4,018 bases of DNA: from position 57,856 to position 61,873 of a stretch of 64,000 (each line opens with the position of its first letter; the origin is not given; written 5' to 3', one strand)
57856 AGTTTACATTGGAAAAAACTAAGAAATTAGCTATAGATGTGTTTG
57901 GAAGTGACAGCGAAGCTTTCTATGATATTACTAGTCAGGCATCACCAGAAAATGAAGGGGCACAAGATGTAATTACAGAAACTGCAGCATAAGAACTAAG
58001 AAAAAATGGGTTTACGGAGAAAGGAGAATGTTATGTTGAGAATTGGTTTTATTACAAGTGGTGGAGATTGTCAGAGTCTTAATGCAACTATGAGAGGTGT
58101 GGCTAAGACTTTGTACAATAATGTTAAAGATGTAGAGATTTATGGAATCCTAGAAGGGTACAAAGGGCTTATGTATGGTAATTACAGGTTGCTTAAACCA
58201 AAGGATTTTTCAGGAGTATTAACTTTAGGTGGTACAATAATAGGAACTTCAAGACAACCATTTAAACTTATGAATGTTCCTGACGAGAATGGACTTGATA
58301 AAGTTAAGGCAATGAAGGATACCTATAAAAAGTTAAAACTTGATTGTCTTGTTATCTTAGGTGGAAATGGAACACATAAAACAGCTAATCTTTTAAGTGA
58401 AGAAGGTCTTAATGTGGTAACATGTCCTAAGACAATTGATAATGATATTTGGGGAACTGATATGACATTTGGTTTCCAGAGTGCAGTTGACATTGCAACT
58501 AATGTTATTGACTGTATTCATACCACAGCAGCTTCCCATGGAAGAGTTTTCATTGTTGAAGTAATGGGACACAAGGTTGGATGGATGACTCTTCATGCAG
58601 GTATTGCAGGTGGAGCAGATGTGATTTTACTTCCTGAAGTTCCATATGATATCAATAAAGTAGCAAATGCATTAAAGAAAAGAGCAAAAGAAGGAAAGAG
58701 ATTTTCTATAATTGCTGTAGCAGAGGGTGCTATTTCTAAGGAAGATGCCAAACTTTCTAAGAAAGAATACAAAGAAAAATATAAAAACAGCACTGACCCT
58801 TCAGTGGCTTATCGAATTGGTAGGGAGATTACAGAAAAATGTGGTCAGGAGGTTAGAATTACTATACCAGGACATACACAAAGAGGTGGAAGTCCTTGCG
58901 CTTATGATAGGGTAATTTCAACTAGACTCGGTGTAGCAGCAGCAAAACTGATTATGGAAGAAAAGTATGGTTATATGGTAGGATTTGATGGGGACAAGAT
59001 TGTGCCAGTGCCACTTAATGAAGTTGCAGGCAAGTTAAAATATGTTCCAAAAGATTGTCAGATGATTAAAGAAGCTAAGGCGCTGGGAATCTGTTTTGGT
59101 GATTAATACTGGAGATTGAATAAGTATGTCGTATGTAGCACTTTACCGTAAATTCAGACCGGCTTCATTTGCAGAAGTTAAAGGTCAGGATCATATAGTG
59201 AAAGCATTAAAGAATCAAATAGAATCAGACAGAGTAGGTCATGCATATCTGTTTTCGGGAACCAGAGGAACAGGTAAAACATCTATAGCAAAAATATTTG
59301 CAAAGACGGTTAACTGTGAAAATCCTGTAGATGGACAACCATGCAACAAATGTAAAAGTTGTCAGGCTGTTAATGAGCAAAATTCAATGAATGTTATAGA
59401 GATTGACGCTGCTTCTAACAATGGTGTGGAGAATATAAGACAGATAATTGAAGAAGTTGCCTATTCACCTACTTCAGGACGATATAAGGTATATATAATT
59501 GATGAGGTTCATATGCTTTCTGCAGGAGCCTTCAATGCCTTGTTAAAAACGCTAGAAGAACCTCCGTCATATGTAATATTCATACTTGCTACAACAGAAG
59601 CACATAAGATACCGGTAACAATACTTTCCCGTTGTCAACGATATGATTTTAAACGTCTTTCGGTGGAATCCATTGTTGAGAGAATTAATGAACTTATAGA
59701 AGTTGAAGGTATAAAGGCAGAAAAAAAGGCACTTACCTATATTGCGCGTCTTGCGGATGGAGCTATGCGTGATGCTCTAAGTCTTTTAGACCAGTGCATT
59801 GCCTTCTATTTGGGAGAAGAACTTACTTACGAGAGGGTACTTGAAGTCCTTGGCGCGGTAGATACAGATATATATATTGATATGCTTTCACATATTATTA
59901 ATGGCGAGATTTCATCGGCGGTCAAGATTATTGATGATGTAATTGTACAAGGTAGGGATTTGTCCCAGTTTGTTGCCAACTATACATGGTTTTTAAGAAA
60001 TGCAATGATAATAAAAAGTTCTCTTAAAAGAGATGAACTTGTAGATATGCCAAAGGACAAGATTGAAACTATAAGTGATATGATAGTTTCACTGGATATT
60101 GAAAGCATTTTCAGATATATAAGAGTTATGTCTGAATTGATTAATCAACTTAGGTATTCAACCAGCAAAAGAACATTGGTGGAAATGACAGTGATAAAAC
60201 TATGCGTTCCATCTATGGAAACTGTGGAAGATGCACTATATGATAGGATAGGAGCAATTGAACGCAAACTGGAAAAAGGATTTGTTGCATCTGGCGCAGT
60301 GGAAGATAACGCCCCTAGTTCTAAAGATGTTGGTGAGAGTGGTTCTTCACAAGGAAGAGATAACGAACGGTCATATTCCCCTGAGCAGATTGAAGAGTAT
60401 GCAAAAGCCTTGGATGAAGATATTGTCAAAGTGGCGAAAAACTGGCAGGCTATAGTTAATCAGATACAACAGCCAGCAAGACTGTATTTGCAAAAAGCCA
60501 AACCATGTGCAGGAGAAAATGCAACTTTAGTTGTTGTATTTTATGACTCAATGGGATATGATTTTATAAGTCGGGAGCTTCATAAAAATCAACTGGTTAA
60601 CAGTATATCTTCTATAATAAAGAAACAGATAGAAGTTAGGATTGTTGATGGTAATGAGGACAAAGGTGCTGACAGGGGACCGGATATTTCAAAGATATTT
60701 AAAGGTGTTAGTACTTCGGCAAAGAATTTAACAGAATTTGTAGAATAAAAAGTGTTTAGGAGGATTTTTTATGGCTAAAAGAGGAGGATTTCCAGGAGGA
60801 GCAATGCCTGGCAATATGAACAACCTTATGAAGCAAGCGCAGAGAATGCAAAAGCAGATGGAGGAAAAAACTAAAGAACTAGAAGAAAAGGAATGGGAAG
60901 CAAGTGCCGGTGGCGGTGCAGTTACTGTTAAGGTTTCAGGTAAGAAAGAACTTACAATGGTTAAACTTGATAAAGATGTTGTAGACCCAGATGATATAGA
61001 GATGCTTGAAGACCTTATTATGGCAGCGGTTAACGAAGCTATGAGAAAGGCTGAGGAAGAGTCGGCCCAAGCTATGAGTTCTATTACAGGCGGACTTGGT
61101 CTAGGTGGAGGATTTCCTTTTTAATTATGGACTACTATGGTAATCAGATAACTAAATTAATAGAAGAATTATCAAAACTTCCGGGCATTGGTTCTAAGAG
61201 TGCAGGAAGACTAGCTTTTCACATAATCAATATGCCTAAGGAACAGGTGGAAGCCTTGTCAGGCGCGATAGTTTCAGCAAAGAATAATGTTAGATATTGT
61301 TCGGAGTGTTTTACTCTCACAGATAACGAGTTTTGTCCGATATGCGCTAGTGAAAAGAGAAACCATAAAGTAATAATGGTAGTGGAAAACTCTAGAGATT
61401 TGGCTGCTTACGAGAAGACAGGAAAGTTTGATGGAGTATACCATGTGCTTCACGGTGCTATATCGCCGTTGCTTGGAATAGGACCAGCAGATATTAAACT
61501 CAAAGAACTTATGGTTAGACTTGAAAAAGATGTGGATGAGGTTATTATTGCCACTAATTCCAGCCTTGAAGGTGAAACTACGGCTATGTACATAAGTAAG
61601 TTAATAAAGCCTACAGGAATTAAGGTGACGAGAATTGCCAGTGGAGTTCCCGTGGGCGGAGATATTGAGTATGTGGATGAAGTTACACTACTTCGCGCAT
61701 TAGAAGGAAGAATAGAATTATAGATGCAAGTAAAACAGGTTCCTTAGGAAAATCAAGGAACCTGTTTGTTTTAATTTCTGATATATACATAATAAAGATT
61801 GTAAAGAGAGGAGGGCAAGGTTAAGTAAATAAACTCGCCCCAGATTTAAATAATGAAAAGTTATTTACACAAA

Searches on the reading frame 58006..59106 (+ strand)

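Call 48: search_protein_families(library=pfam, proteins=[window:58006-59106:+], max_evalue=0.00001)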
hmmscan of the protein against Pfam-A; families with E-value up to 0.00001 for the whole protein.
window:58006-59106:+ (366 aa): 1 family
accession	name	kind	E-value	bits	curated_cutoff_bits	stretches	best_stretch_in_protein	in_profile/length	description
PF00365.25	PFK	-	9.2e-103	343.8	30.9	1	12-316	1-277/277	Phosphofructokinase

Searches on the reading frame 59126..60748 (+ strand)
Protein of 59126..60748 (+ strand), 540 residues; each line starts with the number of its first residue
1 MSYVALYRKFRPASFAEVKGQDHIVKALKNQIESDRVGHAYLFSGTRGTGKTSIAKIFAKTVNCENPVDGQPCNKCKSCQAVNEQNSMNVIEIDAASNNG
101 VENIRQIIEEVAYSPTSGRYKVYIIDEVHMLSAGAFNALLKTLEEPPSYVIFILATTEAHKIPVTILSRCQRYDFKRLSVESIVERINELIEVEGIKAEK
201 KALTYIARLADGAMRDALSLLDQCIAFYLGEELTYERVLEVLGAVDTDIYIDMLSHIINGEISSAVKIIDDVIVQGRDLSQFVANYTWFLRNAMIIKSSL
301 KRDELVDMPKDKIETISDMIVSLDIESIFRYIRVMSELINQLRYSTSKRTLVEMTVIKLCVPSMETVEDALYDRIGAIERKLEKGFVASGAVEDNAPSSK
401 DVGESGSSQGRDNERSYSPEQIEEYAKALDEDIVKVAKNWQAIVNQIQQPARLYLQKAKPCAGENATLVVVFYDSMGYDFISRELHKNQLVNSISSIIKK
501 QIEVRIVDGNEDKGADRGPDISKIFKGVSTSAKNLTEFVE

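Call 48: search_protein_families(library=pfam, proteins=[window:59126-60748:+], max_evalue=0.00001)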
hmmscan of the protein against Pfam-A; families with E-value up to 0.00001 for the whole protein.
window:59126-60748:+ (540 aa): 4 families
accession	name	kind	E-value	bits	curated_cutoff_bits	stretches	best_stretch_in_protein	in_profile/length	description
PF13177.12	DNA_pol3_delta2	-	3.6e-50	170.5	27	1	20-178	1-160/161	DNA polymerase III, delta subunit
PF22608.2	DNAX_ATPase_lid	-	1.4e-15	57.2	27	1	183-227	2-46/49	DNA polymerase III clamp loader subunit, ATPase lid domain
PF12169.13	DNA_pol3_gamma3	-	5.2e-14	52.7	24.4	1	234-363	2-132/143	DNA polymerase III subunits gamma and tau domain III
PF00004.35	AAA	-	2.1e-13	51.3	21.2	1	42-173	2-126/131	ATPase family associated with various cellular activities (AAA)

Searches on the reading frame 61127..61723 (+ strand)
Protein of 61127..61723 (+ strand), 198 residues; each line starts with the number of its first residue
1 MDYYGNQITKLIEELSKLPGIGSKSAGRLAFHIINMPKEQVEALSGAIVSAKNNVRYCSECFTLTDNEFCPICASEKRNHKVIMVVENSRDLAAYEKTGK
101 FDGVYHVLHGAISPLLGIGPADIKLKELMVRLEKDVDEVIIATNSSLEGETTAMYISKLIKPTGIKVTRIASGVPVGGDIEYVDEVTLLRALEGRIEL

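Call 48: search_protein_families(library=pfam, proteins=[window:61127-61723:+], max_evalue=0.00001)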
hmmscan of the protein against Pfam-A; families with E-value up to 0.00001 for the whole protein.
window:61127-61723:+ (198 aa): 5 families
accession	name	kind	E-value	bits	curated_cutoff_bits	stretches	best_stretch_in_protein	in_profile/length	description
PF13662.12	Toprim_4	-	1e-24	87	25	1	82-171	2-85/85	Toprim domain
PF21176.3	RecR_HhH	-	1.1e-16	60.8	27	1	8-51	1-44/45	RecR, helix-hairpin-helix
PF21175.2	RecR_C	-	1.1e-12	47.5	22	1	173-195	1-23/24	RecR, C-terminal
PF01751.28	Toprim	-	2.5e-11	44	23.1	1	83-167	2-93/96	Toprim domain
PF02132.21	RecR_ZnF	-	1.4e-08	34.7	22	1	55-75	1-21/21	RecR, Cys4-zinc finger domain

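Call 57: list_cluster_members(proteins=[window:61127-61723:+, window:58006-59106:+, window:22064-24172:-, window:51347-52696:+, window:24487-25251:+])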
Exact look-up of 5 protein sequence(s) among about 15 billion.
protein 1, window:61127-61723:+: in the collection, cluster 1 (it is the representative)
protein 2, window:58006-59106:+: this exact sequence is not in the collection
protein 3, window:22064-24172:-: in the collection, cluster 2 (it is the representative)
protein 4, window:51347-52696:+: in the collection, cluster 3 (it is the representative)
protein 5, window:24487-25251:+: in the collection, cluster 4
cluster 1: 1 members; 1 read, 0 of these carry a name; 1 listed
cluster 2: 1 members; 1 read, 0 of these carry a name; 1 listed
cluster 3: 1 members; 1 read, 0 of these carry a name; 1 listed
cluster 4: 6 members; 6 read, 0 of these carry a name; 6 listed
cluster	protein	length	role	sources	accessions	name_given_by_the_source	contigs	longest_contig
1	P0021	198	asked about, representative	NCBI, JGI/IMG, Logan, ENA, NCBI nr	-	-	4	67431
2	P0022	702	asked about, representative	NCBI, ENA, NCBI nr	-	-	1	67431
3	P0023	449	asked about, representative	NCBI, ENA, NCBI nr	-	-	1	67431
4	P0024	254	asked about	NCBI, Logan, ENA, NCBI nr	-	-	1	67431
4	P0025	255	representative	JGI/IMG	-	-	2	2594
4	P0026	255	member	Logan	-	-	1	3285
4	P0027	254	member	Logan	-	-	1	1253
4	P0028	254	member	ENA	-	-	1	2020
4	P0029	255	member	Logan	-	-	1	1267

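Call 58: find_homologous_proteins(query=window:61127-61723:+, max_evalue=1e-40)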
Query window:61127-61723:+ (198 aa): 8000 proteins with E <= 1e-40 among 8000 candidates; the best 120 are listed.
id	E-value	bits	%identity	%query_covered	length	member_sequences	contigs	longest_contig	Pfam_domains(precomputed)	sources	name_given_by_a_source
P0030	3.5e-135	466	-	-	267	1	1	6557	PF13662.13,PF02132.22,PF21176.4,PF01751.29,PF21175.3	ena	-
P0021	4.8e-124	429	100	100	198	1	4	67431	PF13662.13,PF02132.22,PF21176.4,PF01751.29,PF21175.3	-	-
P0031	1.1e-120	418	96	100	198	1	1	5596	PF13662.13,PF02132.22,PF21176.4,PF01751.29,PF21175.3,PF00633.30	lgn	-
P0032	1.5e-120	418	97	100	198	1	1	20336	PF13662.13,PF02132.22,PF21176.4,PF01751.29,PF21175.3,PF00633.30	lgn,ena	-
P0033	8.5e-120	415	96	100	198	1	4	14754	PF13662.13,PF02132.22,PF21176.4,PF01751.29,PF21175.3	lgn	-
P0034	3.0e-118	410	95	100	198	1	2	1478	PF13662.13,PF02132.22,PF21176.4,PF01751.29,PF21175.3,PF00633.30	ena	-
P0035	3.0e-118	410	95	100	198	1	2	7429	PF13662.13,PF02132.22,PF21176.4,PF01751.29,PF21175.3,PF00633.30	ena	-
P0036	2.0e-117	408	95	100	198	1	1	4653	PF13662.13,PF02132.22,PF21176.4,PF01751.29,PF21175.3,PF00633.30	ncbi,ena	-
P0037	5.8e-117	406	94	100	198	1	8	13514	PF13662.13,PF02132.22,PF21176.4,PF01751.29,PF21175.3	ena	-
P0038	7.4e-117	406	94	100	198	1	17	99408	PF13662.13,PF02132.22,PF21176.4,PF01751.29,PF21175.3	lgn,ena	-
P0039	1.5e-116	405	94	100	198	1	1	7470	PF13662.13,PF02132.22,PF21176.4,PF01751.29,PF21175.3,PF00633.30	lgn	-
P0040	2.0e-116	404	94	100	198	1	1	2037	PF13662.13,PF02132.22,PF21176.4,PF01751.29,PF21175.3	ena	-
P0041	7.6e-116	402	94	100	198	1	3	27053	PF13662.13,PF02132.22,PF21176.4,PF01751.29,PF21175.3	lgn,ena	-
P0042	6.0e-110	383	87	100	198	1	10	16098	PF13662.13,PF02132.22,PF21176.4,PF01751.29,PF21175.3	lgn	-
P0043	1.1e-109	382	89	100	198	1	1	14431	PF13662.13,PF02132.22,PF21176.4,PF01751.29,PF21175.3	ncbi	-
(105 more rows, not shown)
